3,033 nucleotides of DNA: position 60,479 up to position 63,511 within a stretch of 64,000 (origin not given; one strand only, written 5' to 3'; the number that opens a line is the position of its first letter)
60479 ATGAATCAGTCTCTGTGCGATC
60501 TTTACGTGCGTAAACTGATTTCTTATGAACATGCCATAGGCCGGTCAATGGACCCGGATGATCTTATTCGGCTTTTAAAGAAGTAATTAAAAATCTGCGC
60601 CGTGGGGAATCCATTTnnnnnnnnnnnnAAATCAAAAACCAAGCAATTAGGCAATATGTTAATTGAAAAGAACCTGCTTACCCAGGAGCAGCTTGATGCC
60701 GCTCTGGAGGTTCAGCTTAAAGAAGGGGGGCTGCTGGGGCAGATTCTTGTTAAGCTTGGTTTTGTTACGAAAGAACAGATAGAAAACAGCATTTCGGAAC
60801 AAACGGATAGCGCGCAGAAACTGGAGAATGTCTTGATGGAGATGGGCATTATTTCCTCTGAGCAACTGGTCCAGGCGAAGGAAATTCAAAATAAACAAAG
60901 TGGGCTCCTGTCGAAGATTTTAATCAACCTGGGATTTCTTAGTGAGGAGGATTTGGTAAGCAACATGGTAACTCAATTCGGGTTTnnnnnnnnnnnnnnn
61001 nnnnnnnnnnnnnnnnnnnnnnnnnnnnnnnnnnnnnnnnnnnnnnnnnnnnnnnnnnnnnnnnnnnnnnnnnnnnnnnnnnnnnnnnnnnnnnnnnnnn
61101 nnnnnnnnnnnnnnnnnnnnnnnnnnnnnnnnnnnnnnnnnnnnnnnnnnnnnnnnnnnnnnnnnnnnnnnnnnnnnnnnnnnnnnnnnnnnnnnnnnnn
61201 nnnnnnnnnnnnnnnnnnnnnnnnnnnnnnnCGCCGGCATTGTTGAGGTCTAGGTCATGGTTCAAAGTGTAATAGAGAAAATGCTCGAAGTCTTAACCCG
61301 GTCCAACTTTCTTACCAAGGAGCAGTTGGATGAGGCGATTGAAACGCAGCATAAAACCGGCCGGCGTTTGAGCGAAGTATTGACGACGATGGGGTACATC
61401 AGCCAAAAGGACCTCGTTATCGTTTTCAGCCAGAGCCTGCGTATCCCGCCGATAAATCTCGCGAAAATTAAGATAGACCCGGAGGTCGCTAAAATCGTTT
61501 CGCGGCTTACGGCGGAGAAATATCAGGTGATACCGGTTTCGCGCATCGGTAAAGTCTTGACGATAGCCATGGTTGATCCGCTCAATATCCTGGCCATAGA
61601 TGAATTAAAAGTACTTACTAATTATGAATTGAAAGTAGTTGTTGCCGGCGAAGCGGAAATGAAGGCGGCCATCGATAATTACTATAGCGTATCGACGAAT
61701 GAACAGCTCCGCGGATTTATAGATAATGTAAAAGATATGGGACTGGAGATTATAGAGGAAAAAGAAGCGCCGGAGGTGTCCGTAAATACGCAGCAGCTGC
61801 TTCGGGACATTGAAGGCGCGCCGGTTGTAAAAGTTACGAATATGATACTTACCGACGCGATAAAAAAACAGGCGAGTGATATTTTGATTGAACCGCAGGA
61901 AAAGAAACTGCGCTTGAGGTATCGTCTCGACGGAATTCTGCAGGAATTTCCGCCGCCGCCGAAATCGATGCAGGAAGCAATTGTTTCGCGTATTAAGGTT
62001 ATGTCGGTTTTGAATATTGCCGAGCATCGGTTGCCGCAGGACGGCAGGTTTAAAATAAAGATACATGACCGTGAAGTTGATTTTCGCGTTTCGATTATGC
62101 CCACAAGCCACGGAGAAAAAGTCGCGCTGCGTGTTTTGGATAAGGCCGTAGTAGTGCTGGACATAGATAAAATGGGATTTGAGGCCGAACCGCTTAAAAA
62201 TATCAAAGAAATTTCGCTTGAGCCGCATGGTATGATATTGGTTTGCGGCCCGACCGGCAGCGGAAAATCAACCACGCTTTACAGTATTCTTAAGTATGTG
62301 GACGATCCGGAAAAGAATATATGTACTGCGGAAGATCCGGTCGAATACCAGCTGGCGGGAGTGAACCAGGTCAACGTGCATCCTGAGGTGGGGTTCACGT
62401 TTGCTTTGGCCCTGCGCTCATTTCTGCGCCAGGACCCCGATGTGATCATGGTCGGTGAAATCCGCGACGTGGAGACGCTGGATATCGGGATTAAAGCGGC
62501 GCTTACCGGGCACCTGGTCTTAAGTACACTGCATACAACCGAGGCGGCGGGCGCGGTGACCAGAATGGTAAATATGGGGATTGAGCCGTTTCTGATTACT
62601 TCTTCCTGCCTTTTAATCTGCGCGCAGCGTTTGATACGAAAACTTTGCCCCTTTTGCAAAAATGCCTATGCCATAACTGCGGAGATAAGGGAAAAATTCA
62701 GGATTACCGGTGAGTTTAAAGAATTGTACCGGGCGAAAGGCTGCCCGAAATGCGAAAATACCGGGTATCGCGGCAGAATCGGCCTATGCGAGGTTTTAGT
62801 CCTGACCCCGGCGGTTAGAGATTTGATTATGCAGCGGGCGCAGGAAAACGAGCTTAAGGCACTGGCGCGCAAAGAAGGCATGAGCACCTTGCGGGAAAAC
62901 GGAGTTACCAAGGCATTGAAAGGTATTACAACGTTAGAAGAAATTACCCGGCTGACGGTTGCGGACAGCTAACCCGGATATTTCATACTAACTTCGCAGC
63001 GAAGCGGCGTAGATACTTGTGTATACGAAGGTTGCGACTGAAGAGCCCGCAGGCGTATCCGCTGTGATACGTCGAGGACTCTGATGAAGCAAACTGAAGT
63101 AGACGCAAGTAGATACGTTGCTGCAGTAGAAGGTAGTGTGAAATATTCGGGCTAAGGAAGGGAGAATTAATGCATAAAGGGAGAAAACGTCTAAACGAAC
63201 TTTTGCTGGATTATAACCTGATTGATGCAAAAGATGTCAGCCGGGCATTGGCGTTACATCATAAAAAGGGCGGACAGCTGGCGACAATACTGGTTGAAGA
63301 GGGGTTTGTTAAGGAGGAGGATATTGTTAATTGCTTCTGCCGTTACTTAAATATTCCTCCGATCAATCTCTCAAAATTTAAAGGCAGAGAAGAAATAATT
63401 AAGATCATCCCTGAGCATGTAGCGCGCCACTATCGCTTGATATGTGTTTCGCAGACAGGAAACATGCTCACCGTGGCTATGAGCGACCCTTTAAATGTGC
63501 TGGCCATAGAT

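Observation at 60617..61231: Stand-alone protein made of four MshEN-type c-di-GMP-binding motifs plus a T2SSE_N domain, without any ATPase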

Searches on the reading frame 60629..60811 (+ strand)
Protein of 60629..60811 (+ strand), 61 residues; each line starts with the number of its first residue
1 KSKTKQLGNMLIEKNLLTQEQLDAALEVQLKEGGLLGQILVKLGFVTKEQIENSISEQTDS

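Call 62: search_protein_families(library=ncbifam, proteins=[window:60629-60811:+], max_evalue=1)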
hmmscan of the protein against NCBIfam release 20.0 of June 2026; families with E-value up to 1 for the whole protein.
seq(61 aa): 5 families
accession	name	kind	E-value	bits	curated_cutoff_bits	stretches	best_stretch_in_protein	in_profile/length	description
NF053729.1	c-di-GMP_motif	domain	5.6e-18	64.5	38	1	6-58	1-53/53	cyclic di-GMP-binding domain-containing protein, MshE-related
NF012033.0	PRK15489.1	equivalog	9.8e-10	37.2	537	1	3-60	489-546/703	glycosyl transferase family protein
NF008411.1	PRK11234.1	equivalog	1.1e-06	27.4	1170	1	3-60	480-536/723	cyclic di-3',5'-guanylate-activated glycosyltransferase NfrB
TIGR03029.1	EpsG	equivalog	0.00012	21.4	313.8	1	5-59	3-57/274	chain length determinant protein tyrosine kinase EpsG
TIGR02538.1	type_IV_pilB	equivalog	0.0084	14.8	675.65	1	7-58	2-53/564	type IV-A pilus assembly ATPase PilB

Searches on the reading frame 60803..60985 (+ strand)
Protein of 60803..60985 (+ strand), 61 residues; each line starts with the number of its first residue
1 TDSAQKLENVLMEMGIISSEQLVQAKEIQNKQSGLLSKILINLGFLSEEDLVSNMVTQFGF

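Call 62: search_protein_families(library=ncbifam, proteins=[window:60803-60985:+], max_evalue=1)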
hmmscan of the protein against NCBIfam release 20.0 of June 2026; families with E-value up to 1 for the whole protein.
seq(61 aa): 4 families
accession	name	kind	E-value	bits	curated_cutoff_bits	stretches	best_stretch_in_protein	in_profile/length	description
NF053729.1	c-di-GMP_motif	domain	1.6e-11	43.8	38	1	9-53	4-48/53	cyclic di-GMP-binding domain-containing protein, MshE-related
NF012033.0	PRK15489.1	equivalog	0.00016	20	537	1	4-58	490-544/703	glycosyl transferase family protein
TIGR03029.1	EpsG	equivalog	0.00097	18.4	313.8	1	6-59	4-57/274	chain length determinant protein tyrosine kinase EpsG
TIGR02538.1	type_IV_pilB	equivalog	0.02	13.5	675.65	1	7-60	2-55/564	type IV-A pilus assembly ATPase PilB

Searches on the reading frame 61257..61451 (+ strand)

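Call 62: search_protein_families(library=ncbifam, proteins=[window:61257-61451:+], max_evalue=1)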
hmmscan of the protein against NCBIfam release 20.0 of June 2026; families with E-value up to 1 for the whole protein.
seq(65 aa): 9 families
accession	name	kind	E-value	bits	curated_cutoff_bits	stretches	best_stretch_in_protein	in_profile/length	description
NF053729.1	c-di-GMP_motif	domain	1.4e-13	50.4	38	1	11-59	4-52/53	cyclic di-GMP-binding domain-containing protein, MshE-related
NF012033.0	PRK15489.1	equivalog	2e-05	22.9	537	1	6-53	490-537/703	glycosyl transferase family protein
TIGR02538.1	type_IV_pilB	equivalog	0.0016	17.2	675.65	1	9-63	2-56/564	type IV-A pilus assembly ATPase PilB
NF008411.1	PRK11234.1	equivalog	0.0063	14.9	1170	1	10-59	485-533/723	cyclic di-3',5'-guanylate-activated glycosyltransferase NfrB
NF041012.2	T4P_ComGB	equivalog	0.022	14.1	240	1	6-59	20-72/332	competence type IV pilus assembly protein ComGB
NF009130.0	PRK12483.1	subfamily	0.053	12.1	801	1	17-62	25-70/521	threonine ammonia-lyase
NF002568.0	PRK02201.1-3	equivalog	0.068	11.7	570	1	2-56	516-569/607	membrane protein insertase YidC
TIGR01639.1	P_fal_TIGR01639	paralog_domain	0.099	12.7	25.75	0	16-29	7-20/61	Plasmodium falciparum uncharacterized domain TIGR01639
NF007584.0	PRK10219.1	equivalog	0.13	12.7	174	1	14-60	49-95/107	superoxide response transcriptional regulator SoxS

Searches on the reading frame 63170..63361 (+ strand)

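Call 62: search_protein_families(library=ncbifam, proteins=[window:63170-63361:+], max_evalue=1)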
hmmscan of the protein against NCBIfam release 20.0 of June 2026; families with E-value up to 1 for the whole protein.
seq(64 aa): 4 families
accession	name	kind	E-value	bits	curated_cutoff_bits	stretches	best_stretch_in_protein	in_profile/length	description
NF053729.1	c-di-GMP_motif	domain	3.8e-11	42.6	38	1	7-55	1-49/53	cyclic di-GMP-binding domain-containing protein, MshE-related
NF012033.0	PRK15489.1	equivalog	1.3e-05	23.6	537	1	3-58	488-543/703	glycosyl transferase family protein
TIGR01954.1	nusA_Cterm_rpt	equivalog_domain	0.13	12.4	48.15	1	37-52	5-20/50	transcription termination factor NusA, C-terminal duplication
TIGR02538.1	type_IV_pilB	equivalog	0.14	10.7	675.65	1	8-63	2-57/564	type IV-A pilus assembly ATPase PilB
